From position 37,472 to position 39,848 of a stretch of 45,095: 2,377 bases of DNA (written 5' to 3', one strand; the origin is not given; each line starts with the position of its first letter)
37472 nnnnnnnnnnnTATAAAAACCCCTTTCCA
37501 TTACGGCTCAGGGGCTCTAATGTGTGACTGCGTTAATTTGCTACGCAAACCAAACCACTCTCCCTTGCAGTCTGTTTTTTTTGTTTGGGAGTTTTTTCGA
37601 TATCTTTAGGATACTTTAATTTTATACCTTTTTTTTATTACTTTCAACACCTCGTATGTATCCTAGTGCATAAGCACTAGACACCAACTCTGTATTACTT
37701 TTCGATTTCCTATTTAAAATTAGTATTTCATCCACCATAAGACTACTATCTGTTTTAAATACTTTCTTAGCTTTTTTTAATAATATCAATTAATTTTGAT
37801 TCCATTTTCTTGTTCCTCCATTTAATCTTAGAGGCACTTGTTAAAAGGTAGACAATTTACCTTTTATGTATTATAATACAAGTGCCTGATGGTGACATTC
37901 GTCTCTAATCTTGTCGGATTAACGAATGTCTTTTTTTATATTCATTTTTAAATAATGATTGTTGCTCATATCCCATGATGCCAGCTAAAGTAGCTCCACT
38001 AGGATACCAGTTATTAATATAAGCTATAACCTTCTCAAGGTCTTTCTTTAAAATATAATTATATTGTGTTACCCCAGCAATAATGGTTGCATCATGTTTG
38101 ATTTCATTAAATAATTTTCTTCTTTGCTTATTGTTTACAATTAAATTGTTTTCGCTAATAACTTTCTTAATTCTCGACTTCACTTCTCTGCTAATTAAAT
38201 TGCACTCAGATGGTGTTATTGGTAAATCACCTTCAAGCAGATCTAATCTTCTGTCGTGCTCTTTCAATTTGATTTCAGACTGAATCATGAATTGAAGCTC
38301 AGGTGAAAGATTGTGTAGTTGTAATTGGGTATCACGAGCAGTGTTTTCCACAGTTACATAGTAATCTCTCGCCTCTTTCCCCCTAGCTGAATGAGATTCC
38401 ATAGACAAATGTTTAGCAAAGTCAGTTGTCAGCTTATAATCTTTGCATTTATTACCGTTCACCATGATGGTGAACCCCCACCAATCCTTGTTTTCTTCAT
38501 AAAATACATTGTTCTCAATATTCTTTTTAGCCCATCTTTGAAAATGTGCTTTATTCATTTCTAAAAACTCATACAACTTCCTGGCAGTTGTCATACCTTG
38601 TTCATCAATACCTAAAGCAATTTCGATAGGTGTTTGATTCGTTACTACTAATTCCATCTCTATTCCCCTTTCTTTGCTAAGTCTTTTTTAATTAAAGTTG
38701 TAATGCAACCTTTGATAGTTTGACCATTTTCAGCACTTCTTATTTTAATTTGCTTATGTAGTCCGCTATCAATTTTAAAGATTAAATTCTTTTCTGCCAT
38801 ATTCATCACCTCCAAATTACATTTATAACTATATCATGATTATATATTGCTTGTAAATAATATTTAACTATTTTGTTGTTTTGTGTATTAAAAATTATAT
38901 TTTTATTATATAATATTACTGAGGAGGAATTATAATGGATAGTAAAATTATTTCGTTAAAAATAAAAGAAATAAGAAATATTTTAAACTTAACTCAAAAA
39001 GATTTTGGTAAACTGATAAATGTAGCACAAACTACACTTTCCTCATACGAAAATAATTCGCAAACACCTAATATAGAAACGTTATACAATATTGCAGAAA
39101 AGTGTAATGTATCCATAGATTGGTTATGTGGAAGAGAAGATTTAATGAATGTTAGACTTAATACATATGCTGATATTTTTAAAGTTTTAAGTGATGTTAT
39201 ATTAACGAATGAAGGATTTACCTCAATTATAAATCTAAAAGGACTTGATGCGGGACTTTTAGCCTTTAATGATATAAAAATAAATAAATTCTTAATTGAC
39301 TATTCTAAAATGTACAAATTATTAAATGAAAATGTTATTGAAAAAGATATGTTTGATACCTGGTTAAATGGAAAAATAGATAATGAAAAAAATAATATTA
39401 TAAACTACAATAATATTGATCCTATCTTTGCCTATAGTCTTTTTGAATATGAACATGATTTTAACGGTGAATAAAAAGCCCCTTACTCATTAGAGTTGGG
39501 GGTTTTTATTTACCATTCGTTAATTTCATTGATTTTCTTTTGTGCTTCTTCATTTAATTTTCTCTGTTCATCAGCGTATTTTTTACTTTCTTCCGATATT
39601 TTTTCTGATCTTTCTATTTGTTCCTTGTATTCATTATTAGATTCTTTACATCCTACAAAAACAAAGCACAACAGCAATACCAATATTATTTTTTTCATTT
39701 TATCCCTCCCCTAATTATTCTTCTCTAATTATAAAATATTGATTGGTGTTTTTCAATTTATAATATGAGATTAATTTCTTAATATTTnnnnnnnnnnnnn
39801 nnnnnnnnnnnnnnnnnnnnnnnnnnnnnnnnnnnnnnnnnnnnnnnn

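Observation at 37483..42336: A 4.85-kb autonomously regulated accessory island splits terS from terL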

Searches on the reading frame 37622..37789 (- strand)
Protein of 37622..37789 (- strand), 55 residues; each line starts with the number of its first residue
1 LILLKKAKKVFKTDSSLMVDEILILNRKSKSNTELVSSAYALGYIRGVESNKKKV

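Call 3: search_protein_families(library=pfam, proteins=[window:37622-37789:-], max_evalue=0.01)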
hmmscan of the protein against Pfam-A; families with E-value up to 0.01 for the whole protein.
window:37622-37789:- (55 aa): 0 families

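Call 4: search_protein_families(library=phrogs, proteins=[window:37622-37789:-], max_evalue=0.01)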
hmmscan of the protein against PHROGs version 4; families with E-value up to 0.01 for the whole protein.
window:37622-37789:- (55 aa): 0 families

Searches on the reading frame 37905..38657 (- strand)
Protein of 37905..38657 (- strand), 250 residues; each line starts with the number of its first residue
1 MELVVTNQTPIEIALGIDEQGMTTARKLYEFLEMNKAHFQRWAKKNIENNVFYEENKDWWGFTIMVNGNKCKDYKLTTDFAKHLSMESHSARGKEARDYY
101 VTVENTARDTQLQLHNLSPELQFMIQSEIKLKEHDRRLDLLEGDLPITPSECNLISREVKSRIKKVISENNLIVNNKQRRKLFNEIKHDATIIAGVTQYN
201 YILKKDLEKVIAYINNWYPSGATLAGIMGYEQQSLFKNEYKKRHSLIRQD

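Call 3: search_protein_families(library=pfam, proteins=[window:37905-38657:-], max_evalue=0.01)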
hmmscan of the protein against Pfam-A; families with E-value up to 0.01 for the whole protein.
window:37905-38657:- (250 aa): 3 families
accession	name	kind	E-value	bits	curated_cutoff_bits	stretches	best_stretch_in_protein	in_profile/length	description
PF08346.17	AntA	-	1.1e-13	52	27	1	25-87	3-65/68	AntA/AntB antirepressor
PF10552.14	ORF6C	-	3.1e-13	50.1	22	1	122-224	7-111/114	ORF6C domain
PF06988.16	NifT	-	0.002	18.3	22.6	0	43-68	18-44/64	NifT/FixU protein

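Call 4: search_protein_families(library=phrogs, proteins=[window:37905-38657:-], max_evalue=0.01)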
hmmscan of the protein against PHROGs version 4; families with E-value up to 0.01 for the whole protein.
window:37905-38657:- (250 aa): 8 families
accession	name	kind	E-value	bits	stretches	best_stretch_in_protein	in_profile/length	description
phrog_373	-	transcription regulation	5.1e-38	132.3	1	5-236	83-329/373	anti-repressor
phrog_5817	-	transcription regulation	1.2e-18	68.8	1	18-186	22-188/210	anti-repressor Ant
phrog_463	-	transcription regulation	6.9e-16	59.5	1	121-236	130-247/250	anti-repressor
phrog_14211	-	transcription regulation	2.6e-09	38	1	67-109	91-133/234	anti-repressor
phrog_63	-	transcription regulation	1.1e-08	35.8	1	4-126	114-239/431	anti-repressor Ant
phrog_377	-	transcription regulation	1.9e-08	35.4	1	23-119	21-121/213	anti-repressor Ant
phrog_6904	-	unknown function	8.1e-05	23.9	1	19-88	17-90/95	-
phrog_12193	-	unknown function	0.0058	17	0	33-84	115-165/229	-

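Call 35: search_protein_families(library=padloc, proteins=[window:37905-38657:-], max_evalue=0.01)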
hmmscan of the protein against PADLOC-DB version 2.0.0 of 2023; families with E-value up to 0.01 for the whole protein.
window:37905-38657:- (250 aa): 0 families

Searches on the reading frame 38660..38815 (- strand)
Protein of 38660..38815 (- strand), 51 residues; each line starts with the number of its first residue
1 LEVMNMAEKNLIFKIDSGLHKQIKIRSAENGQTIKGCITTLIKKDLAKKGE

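Call 3: search_protein_families(library=pfam, proteins=[window:38660-38815:-], max_evalue=0.01)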
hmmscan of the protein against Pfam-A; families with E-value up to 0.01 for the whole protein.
window:38660-38815:- (51 aa): 2 families
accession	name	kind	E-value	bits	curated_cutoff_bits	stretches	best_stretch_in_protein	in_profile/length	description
PF07764.18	Omega_Repress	-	2.7e-05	24.8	33.3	1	12-43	24-55/59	Omega Transcriptional Repressor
PF23807.1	RHH_10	-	0.0071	17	27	1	9-44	24-59/84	Ribbon-helix-helix protein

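Call 4: search_protein_families(library=phrogs, proteins=[window:38660-38815:-], max_evalue=0.01)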
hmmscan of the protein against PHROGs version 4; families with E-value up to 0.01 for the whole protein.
window:38660-38815:- (51 aa): 2 families
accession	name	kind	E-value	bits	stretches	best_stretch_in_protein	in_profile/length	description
phrog_37719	-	unknown function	5.7e-10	40.2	1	6-46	1-41/48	-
phrog_582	-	transcription regulation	0.0006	21.1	1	3-49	52-98/105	Arc-like repressor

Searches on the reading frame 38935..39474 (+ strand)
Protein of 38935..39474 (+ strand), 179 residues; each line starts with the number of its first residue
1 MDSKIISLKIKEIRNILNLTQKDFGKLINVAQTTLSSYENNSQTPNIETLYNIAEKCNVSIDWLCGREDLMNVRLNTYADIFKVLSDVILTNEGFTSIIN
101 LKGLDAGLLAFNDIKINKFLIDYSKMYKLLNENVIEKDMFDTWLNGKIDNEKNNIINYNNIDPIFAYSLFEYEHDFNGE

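Call 3: search_protein_families(library=pfam, proteins=[window:38935-39474:+], max_evalue=0.01)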
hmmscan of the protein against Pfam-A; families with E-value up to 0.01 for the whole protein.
window:38935-39474:+ (179 aa): 6 families
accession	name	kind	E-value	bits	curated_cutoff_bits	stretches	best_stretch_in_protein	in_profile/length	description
PF01381.28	HTH_3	-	2.2e-16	60.1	23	1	10-64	1-55/55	Helix-turn-helix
PF12844.13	HTH_19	-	7.2e-12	45.5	30.2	1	9-65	3-59/64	Helix-turn-helix domain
PF07022.19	Phage_CI_repr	-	6.4e-05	23.6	22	1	16-71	9-64/65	Bacteriophage CI repressor helix-turn-helix domain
PF22495.2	HTH_92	-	0.0023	17.6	27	1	11-45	1-35/45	RsaL-like HTH domain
PF13443.12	HTH_26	-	0.0031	18.2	22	0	9-61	1-54/63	Cro/C1-type HTH DNA-binding domain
PF13560.12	HTH_31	-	0.004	17.9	27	1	11-60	7-57/64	Helix-turn-helix domain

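Call 4: search_protein_families(library=phrogs, proteins=[window:38935-39474:+], max_evalue=0.01)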
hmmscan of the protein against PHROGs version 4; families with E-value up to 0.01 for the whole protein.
window:38935-39474:+ (179 aa): 16 families
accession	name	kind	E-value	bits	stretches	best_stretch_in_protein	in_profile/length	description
phrog_8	-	transcription regulation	2.6e-22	80.7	1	2-128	73-259/346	transcriptional regulator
phrog_4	-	transcription regulation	3.6e-14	53.6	1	5-108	136-224/400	transcriptional repressor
phrog_3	-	transcription regulation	6.6e-12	46.9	1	4-80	87-163/430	transcriptional repressor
phrog_2967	-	transcription regulation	7.3e-10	39.8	1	3-89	8-94/225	transcriptional regulator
phrog_1373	-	transcription regulation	3.7e-09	37.8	1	6-67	64-125/166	transcriptional regulator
phrog_3037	-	transcription regulation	2.1e-08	35.2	1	30-66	42-76/189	transcriptional repressor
phrog_2328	-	transcription regulation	4.3e-08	34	1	14-65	24-75/128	transcriptional repressor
phrog_2439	-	transcription regulation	2.7e-07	30.8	1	4-68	6-70/367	transcriptional regulator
phrog_2104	-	unknown function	5.8e-07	30.7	1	8-48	42-82/103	-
phrog_7396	-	unknown function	1.3e-05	26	1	4-66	14-79/227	-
phrog_147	-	transcription regulation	2.9e-05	25.4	1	6-55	5-55/100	transcriptional regulator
phrog_1124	-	transcription regulation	3.3e-05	24.5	1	3-58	6-60/177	transcriptional regulator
phrog_5823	-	transcription regulation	0.00045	20.5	1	8-72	9-74/404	transcriptional regulator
phrog_7241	-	transcription regulation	0.00046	21.2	1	11-64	67-120/122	transcriptional regulator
phrog_4779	-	transcription regulation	0.0052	18.3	0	9-57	6-59/98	transcriptional regulator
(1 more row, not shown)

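Call 35: search_protein_families(library=padloc, proteins=[window:38935-39474:+], max_evalue=0.01)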
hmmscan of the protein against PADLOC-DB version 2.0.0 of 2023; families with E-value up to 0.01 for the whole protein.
window:38935-39474:+ (179 aa): 16 families
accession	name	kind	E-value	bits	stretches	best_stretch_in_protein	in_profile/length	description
PDLC02926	HTH_VI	-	4.2e-11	41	1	9-64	5-60/92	-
PDLC03954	RmrA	-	2.7e-10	37.7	1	7-75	12-80/380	-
PDLC03951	RmrA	-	1.3e-08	32.3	1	8-66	11-69/400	-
PDLC03952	RmrA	-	3e-08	30.9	1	4-65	21-82/395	-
PDLC03944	RmrA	-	1.8e-07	28.5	1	7-78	8-79/384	-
PDLC03945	RmrA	-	7.6e-07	26.6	1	9-70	6-67/394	-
PDLC04142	capH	-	5e-06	25.5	1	3-70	4-71/103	capH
PDLC03948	RmrA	-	8.8e-06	22.8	1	9-65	12-68/397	-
PDLC03947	RmrA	-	2.6e-05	21.2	1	3-65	9-71/383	-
PDLC03949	RmrA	-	6.8e-05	19.9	1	10-67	7-64/363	-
PDLC03671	Control_protein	-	0.00024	19.3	1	4-72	13-81/84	control protein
PDLC03956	RmrA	-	0.0012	16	1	10-64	13-68/399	-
PDLC04775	PDC-M69A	-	0.0013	17.2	1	6-68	8-70/113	-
PDLC03668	Control_protein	-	0.0017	16.9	1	6-60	9-63/79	control protein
PDLC03953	RmrA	-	0.0025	15.1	1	9-59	9-59/373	-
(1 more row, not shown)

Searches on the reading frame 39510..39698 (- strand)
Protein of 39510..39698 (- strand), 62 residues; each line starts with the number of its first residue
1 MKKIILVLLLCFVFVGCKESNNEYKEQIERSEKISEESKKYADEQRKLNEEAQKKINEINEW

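Call 3: search_protein_families(library=pfam, proteins=[window:39510-39698:-], max_evalue=0.01)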
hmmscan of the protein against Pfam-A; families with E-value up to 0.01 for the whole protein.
window:39510-39698:- (62 aa): 1 family
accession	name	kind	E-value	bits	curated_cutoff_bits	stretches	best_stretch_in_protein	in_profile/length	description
PF25464.1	DUF7900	-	0.0075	17.3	27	1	13-60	32-79/97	Domain of unknown function (DUF7900)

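Call 4: search_protein_families(library=phrogs, proteins=[window:39510-39698:-], max_evalue=0.01)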
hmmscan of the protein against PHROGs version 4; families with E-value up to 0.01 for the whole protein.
window:39510-39698:- (62 aa): 13 families
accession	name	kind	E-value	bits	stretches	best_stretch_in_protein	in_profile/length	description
phrog_3727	-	unknown function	0.0001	23.2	1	1-59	1-59/209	-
phrog_806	-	unknown function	0.00039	21.5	1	4-52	5-60/187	-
phrog_1267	-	lysis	0.0008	21.1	1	1-56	2-56/119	Rz-like spanin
phrog_902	-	unknown function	0.00085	20.7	1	1-42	8-48/118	-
phrog_9170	-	unknown function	0.0011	19.8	1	1-57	4-62/159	-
phrog_14435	-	unknown function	0.0012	20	1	3-54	2-57/128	-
phrog_6360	-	unknown function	0.0012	20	1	1-37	1-39/122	-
phrog_9841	-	lysis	0.0014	19.8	1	4-55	18-69/120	Rz-like spanin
phrog_8801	-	unknown function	0.0019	19.7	1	1-39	1-44/94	-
phrog_13808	-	unknown function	0.0023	18.9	1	2-54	6-64/206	-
phrog_1327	-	lysis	0.0027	18.6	1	7-60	16-64/158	Rz-like spanin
phrog_2320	-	unknown function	0.0031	18.3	1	1-41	19-43/171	-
phrog_1717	-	unknown function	0.0058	17.5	1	1-61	1-65/176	-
